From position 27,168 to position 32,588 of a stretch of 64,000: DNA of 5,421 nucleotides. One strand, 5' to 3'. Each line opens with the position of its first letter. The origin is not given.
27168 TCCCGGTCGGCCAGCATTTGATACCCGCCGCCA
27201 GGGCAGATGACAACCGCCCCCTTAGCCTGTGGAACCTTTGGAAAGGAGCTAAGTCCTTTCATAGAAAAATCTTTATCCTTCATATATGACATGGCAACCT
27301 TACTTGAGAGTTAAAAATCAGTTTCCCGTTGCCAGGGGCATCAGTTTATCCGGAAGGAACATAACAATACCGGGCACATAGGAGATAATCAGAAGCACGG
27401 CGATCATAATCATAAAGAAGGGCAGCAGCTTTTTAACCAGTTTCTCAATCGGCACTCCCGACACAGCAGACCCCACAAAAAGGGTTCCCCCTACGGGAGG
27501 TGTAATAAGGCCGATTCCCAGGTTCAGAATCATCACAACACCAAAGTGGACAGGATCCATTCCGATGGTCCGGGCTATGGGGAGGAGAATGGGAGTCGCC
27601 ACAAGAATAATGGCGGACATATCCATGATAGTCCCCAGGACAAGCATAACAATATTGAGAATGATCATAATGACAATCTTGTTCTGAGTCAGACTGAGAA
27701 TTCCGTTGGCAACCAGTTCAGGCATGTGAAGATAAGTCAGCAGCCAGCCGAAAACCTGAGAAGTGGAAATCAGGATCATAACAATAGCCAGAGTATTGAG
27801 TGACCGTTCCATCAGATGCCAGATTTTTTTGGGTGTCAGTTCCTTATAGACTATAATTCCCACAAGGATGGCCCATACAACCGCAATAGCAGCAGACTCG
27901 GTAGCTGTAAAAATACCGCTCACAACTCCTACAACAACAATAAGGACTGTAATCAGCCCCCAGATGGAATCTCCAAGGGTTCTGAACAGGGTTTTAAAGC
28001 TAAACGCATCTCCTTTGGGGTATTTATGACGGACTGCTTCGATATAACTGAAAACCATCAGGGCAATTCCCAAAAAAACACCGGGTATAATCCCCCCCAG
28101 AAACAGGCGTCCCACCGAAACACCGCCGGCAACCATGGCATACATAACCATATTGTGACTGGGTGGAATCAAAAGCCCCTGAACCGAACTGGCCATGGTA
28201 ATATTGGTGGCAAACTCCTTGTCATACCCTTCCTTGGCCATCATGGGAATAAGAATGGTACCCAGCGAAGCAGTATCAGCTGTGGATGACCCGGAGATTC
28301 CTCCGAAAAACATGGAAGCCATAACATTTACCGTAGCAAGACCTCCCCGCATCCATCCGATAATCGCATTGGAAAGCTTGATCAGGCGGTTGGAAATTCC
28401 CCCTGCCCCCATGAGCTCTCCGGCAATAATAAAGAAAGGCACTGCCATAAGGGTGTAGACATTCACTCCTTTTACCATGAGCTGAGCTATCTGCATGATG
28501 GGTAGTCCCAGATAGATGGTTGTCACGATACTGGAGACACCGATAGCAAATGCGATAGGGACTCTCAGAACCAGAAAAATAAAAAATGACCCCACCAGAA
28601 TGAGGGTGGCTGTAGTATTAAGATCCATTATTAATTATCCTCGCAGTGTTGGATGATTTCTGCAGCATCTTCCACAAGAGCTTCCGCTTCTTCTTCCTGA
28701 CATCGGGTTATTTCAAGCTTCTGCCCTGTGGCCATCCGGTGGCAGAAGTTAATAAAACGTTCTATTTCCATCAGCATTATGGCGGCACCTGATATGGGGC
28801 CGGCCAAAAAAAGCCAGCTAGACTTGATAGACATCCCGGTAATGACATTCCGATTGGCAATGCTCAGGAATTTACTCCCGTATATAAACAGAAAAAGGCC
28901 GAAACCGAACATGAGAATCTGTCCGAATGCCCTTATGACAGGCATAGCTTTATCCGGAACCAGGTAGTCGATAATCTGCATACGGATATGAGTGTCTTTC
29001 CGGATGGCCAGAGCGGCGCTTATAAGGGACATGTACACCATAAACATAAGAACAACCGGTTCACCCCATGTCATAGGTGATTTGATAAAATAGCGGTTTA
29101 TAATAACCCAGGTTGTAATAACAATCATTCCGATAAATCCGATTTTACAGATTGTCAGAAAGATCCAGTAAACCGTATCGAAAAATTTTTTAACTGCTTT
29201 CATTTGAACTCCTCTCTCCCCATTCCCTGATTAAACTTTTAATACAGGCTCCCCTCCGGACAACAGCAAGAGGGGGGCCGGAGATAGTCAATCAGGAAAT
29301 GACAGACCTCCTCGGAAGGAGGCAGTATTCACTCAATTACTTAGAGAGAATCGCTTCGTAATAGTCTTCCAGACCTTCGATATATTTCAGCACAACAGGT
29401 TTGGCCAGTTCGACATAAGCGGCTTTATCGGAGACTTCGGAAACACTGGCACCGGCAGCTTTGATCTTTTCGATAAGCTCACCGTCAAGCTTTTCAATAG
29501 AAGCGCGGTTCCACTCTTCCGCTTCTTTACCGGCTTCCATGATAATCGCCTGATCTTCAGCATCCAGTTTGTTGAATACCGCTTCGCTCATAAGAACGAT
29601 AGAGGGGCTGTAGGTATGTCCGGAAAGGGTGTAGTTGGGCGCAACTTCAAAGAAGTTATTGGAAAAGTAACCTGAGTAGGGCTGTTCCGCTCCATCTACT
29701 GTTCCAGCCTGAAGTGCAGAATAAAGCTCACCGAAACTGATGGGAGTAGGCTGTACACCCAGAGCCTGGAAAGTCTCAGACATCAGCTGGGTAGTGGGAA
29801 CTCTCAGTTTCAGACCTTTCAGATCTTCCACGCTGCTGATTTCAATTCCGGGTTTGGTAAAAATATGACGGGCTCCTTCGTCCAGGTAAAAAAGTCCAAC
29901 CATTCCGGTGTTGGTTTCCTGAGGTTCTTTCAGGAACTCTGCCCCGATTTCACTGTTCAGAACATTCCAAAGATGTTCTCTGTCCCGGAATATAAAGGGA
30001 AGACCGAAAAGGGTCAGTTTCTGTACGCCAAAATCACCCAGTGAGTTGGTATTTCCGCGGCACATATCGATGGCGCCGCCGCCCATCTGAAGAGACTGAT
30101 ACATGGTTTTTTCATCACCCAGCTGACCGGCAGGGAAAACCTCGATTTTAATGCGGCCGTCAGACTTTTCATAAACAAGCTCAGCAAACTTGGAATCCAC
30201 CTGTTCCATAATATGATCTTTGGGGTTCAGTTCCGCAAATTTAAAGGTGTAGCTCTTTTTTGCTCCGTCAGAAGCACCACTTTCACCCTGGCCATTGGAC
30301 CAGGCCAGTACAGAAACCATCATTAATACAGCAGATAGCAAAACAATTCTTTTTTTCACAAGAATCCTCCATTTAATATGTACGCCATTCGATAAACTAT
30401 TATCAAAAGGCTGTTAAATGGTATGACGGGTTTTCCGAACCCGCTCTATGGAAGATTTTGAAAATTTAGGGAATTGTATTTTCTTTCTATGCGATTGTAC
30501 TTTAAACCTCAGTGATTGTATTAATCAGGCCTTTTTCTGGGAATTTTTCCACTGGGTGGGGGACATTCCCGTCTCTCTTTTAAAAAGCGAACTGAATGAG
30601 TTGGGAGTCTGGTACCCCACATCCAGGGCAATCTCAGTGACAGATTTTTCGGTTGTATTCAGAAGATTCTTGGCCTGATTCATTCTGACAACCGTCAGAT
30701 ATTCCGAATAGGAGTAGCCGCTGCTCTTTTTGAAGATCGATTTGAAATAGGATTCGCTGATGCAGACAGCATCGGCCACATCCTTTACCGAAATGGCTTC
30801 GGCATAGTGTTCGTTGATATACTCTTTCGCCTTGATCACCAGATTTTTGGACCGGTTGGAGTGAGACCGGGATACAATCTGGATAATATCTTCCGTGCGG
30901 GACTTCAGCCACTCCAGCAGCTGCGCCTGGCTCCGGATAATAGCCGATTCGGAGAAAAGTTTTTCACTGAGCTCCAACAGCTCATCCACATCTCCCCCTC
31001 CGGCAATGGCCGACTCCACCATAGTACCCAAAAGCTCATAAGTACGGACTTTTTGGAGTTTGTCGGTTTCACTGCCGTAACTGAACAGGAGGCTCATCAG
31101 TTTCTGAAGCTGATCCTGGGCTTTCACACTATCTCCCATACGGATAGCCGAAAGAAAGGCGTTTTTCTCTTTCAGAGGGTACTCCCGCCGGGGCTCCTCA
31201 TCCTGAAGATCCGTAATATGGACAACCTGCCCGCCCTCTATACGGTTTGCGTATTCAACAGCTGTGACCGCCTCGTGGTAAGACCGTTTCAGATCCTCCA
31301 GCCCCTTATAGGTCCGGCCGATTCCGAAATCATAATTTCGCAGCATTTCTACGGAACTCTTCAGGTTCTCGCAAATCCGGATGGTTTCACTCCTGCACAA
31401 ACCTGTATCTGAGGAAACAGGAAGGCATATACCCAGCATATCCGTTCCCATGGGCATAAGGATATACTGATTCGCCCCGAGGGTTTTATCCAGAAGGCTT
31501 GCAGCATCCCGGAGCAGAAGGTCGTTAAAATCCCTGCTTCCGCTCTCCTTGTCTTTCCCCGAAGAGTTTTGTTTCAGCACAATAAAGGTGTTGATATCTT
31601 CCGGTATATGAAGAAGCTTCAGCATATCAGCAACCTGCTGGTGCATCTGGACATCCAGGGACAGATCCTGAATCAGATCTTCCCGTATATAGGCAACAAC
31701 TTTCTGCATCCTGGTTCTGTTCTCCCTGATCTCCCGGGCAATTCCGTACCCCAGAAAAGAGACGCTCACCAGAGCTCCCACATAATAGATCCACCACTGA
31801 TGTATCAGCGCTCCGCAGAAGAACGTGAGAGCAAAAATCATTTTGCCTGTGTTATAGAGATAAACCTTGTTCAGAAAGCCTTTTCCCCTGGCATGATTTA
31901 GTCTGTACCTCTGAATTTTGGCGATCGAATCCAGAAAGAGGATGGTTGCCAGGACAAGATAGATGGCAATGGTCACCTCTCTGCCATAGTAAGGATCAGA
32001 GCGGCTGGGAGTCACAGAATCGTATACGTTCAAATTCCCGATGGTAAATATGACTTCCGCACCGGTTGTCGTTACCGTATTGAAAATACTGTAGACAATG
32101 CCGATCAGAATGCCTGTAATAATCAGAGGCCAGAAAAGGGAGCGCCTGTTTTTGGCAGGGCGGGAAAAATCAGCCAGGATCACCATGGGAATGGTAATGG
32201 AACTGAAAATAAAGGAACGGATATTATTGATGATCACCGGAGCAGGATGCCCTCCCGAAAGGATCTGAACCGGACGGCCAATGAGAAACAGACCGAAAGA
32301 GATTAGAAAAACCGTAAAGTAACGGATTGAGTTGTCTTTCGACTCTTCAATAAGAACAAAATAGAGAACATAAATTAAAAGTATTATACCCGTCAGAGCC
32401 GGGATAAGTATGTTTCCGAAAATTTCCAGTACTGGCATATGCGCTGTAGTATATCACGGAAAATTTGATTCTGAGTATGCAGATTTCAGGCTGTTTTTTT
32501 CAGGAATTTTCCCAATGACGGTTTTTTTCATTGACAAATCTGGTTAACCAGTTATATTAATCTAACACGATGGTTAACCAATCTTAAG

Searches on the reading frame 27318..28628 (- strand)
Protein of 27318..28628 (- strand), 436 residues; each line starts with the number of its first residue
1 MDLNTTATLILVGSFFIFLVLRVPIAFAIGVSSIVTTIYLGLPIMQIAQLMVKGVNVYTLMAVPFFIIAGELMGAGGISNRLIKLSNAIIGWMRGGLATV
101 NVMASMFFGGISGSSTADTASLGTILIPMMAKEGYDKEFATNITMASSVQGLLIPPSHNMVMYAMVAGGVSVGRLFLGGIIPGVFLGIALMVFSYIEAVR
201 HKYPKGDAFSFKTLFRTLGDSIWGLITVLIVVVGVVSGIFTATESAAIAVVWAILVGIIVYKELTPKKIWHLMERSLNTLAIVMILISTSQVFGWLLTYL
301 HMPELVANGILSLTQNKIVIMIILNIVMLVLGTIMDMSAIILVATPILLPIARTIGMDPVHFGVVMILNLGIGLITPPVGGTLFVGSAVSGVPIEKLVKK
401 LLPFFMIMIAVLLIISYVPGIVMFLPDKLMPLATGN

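Call 84: search_protein_families(library=pfam, proteins=[window:27318-28628:-], max_evalue=1e-8)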
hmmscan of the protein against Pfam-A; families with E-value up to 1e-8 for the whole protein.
window:27318-28628:- (436 aa): 1 family
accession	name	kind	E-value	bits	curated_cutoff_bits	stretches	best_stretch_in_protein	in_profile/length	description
PF06808.19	DctM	-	8.3e-117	390.9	23.8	1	12-421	1-413/413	Tripartite ATP-independent periplasmic transporter, DctM component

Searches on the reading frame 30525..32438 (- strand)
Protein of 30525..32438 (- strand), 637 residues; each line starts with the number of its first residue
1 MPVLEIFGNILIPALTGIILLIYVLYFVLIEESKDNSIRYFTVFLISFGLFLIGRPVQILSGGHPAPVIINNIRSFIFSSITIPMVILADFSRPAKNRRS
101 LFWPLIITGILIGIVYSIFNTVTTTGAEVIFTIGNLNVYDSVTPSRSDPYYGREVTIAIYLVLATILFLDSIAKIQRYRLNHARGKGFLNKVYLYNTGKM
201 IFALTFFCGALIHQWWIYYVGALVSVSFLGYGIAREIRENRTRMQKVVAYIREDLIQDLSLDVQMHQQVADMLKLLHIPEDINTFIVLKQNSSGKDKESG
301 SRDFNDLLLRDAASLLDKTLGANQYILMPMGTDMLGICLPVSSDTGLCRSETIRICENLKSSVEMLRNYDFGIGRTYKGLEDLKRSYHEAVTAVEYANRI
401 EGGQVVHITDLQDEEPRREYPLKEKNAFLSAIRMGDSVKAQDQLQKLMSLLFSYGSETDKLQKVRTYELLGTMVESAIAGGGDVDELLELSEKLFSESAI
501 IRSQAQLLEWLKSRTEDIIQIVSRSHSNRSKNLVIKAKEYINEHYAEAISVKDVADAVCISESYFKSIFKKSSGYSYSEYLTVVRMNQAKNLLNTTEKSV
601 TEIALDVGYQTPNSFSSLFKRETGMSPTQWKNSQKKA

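Call 84: search_protein_families(library=pfam, proteins=[window:30525-32438:-], max_evalue=1e-8)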
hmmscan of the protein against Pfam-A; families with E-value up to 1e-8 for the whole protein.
window:30525-32438:- (637 aa): 2 families
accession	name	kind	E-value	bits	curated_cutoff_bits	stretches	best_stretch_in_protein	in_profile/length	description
PF12833.13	HTH_18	-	6.4e-23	81.3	33.6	1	555-632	2-79/80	Helix-turn-helix domain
PF00165.29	HTH_AraC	-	2.7e-21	75.6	26.6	1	541-582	1-42/42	Bacterial regulatory helix-turn-helix proteins, AraC family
